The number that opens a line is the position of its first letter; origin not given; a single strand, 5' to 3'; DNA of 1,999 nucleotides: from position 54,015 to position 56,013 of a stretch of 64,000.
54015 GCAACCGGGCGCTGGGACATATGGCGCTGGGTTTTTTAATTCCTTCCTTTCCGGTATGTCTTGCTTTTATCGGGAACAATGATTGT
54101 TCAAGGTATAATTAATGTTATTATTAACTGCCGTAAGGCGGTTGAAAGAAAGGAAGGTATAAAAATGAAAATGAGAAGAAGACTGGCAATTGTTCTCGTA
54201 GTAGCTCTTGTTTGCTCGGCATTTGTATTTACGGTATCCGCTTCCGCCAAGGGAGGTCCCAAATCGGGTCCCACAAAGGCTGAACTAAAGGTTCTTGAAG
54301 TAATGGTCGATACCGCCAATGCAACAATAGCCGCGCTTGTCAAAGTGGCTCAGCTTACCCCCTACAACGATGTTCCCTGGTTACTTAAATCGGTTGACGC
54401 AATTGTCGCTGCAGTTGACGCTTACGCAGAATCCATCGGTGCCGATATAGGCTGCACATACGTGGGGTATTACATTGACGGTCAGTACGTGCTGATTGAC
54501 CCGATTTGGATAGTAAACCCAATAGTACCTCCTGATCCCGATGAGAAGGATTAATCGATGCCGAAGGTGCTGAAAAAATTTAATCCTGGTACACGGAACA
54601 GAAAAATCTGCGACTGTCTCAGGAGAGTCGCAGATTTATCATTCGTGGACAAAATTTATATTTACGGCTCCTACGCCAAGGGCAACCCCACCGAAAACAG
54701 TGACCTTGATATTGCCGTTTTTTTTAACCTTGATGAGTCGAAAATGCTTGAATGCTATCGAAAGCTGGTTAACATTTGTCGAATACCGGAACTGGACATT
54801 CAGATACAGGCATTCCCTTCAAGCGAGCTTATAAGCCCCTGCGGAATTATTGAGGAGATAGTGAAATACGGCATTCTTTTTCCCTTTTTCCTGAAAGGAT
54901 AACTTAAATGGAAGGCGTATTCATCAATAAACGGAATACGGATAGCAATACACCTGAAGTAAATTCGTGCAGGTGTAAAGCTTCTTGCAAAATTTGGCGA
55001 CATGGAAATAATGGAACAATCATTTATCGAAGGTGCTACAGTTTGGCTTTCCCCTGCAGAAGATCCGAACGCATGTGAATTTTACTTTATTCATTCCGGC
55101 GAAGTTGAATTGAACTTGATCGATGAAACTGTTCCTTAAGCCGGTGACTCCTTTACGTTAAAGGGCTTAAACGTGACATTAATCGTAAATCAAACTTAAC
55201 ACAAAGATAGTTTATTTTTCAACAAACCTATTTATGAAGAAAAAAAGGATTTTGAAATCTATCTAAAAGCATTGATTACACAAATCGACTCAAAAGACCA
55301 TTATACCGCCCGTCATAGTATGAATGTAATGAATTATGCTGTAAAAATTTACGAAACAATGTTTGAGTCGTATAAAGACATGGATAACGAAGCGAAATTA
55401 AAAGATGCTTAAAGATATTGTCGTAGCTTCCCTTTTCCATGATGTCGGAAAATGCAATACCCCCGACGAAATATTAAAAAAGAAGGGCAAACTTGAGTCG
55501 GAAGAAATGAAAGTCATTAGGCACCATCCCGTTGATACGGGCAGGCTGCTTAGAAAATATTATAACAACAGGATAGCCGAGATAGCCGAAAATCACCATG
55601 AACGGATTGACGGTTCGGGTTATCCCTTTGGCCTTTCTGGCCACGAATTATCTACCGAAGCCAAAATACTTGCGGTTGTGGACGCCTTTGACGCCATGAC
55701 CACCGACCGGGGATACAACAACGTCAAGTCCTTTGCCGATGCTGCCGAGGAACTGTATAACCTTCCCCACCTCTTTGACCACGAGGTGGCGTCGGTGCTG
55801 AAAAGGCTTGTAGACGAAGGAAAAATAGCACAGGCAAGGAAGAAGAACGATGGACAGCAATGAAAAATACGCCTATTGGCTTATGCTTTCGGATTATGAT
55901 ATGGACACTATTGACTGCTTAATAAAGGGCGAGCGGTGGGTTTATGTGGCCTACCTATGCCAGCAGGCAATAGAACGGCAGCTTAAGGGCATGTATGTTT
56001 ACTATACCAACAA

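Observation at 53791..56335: Candidate new c-di-GMP circuit: riboswitch -> secreted protein -> MNT -> cupin-HD-GYP -> HEPN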

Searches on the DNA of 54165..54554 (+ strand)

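Call 80: search_rna_families(sources=[L125, L126, L127, L128, L129], threshold=gathering)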
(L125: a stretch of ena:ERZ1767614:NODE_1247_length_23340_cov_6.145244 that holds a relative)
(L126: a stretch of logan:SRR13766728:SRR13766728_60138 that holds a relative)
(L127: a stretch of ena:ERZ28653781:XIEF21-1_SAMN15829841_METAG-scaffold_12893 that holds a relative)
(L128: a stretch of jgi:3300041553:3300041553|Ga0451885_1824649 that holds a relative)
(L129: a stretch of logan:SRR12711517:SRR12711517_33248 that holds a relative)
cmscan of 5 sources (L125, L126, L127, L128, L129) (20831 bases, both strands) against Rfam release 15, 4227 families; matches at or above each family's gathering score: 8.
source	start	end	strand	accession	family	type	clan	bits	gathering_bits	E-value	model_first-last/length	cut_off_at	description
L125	2931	3003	-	RF00005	tRNA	Gene; tRNA;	CL00001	71.5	29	3.9e-14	1-71/71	no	tRNA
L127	2924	2996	-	RF00005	tRNA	Gene; tRNA;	CL00001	71.5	29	3.9e-14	1-71/71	no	tRNA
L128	6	78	-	RF00005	tRNA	Gene; tRNA;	CL00001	71.5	29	3.9e-14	1-71/71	no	tRNA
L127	529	601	+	RF00005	tRNA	Gene; tRNA;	CL00001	70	29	9.9e-14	1-71/71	no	tRNA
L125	3282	3369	+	RF01051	c-di-GMP-I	Cis-reg; riboswitch;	CL00126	68.2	35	9.9e-12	1-87/87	no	c-di-GMP-I riboswitch aptamer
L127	3284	3368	+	RF01051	c-di-GMP-I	Cis-reg; riboswitch;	CL00126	67.2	35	1.7e-11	1-87/87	no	c-di-GMP-I riboswitch aptamer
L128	366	450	+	RF01051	c-di-GMP-I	Cis-reg; riboswitch;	CL00126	65.4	35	4.9e-11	1-87/87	no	c-di-GMP-I riboswitch aptamer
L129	315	399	+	RF01051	c-di-GMP-I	Cis-reg; riboswitch;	CL00126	65.4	35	4.9e-11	1-87/87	no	c-di-GMP-I riboswitch aptamer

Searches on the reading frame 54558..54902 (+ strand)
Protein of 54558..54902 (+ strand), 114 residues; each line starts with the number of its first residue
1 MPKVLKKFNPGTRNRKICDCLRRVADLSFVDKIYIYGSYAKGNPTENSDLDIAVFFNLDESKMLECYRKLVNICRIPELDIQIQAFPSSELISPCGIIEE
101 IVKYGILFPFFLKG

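Call 4: search_protein_families(library=pfam, proteins=[window:54558-54902:+], max_evalue=0.01)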
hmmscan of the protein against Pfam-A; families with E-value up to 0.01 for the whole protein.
window:54558-54902:+ (114 aa): 3 families
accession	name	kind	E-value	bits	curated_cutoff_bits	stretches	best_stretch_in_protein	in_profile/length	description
PF18765.7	Polbeta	-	1.8e-11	44.5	26.9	1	29-105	12-84/93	Polymerase beta, Nucleotidyltransferase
PF01909.29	NTP_transf_2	-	5.1e-10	40.1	21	1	19-70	3-54/93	Nucleotidyltransferase domain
PF22600.2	MTPAP-like_central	-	0.0074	16.8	27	1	16-61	24-70/139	Poly(A) RNA polymerase, mitochondrial-like, central palm domain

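Call 27: search_protein_families(library=ncbifam, proteins=[window:54558-54902:+], max_evalue=0.01)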
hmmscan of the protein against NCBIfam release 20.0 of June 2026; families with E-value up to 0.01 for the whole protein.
window:54558-54902:+ (114 aa): 2 families
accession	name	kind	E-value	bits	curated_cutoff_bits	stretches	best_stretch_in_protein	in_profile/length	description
NF047752.1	MntA_antitoxin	equivalog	1.3e-09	37.9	60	1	30-80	7-58/106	type VII toxin-antitoxin system MntA family adenylyltransferase antitoxin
NF012212.1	ANT_9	subfamily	0.0029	16.9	340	1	31-63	22-54/249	aminoglycoside nucleotidyltransferase ANT(9)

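Call 68: find_encoding_contigs(protein=window:54558-54902:+, flank=2500, max_places=8)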
Protein window:54558-54902:+ (114 aa): no gene with exactly this product is on record in the collection.

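Call 71: search_protein_families(library=padloc, proteins=[window:54558-54902:+], max_evalue=0.01)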
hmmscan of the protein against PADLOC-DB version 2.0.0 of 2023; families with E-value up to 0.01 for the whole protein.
window:54558-54902:+ (114 aa): 8 families
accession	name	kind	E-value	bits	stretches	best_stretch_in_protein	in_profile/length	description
PDLC04907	PDC-S09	-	9.9e-08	30.1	1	19-87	16-86/114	-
PDLC04906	PDC-S09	-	1.3e-07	29.9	1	30-67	24-60/98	-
PDLC04903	PDC-S09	-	1.3e-06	26.6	1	30-68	26-64/108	-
PDLC04904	PDC-S09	-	6.4e-06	24.3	1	24-62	19-56/104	-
PDLC04902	PDC-S09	-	2.1e-05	22.8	1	21-65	12-56/97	-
PDLC04905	PDC-S09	-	0.00035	18.9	1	23-70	14-62/101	-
PDLC04368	PDC-M05A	-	0.00065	17.6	1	32-61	109-139/201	-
PDLC00803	Cyclase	-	0.0039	14.9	1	14-73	29-89/253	oligonucleotide-cyclase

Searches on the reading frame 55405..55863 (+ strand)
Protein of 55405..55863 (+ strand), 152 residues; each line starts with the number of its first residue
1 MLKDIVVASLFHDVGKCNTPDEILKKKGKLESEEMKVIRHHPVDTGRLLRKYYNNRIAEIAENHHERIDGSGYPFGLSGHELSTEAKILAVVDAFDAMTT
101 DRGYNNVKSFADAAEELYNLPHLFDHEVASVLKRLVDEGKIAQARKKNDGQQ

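Call 4: search_protein_families(library=pfam, proteins=[window:55405-55863:+], max_evalue=0.01)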
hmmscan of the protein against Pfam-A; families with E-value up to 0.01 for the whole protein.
window:55405-55863:+ (152 aa): 2 families
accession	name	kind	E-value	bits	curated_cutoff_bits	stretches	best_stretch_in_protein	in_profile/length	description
PF13487.12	HD_5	-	9.9e-30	103.9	27.2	1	4-126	41-168/170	HD domain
PF01966.28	HD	-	2.5e-16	60.4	22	1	4-98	26-116/116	HD domain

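Call 69: find_encoding_contigs(protein=window:55405-55863:+, flank=2500, max_places=8)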
Protein window:55405-55863:+ (152 aa): no gene with exactly this product is on record in the collection.
